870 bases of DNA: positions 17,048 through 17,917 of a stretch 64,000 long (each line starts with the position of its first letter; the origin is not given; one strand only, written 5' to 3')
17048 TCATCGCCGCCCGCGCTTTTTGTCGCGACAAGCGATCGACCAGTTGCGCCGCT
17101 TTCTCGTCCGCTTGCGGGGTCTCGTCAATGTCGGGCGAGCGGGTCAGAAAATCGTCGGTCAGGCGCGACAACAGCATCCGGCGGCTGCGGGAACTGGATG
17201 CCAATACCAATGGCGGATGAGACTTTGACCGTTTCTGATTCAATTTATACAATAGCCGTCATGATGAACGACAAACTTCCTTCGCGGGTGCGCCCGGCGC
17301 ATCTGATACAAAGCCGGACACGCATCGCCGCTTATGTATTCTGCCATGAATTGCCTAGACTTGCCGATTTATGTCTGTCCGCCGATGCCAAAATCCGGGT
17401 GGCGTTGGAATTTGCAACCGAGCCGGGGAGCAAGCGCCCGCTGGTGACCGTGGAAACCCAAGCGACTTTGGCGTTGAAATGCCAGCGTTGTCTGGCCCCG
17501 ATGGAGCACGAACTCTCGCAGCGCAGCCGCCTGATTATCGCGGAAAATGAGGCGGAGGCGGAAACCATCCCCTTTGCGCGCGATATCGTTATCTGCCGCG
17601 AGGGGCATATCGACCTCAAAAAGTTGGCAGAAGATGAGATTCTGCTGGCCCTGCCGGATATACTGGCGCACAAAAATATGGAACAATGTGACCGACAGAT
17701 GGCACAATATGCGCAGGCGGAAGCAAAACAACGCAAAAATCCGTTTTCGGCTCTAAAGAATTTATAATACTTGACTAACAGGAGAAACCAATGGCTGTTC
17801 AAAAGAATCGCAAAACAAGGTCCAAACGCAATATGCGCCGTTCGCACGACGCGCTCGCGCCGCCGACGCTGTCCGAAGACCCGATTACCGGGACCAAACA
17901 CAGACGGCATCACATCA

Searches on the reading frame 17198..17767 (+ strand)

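Call 39: search_protein_families(library=pfam, proteins=[window:17198-17767:+])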
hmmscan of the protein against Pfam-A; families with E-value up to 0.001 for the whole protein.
window:17198-17767:+ (189 aa): 1 family
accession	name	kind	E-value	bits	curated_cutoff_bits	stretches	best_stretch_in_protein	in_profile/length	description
PF02620.22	YceD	-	1.8e-15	57.5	33.2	1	84-189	2-118/119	Large ribosomal RNA subunit accumulation protein YceD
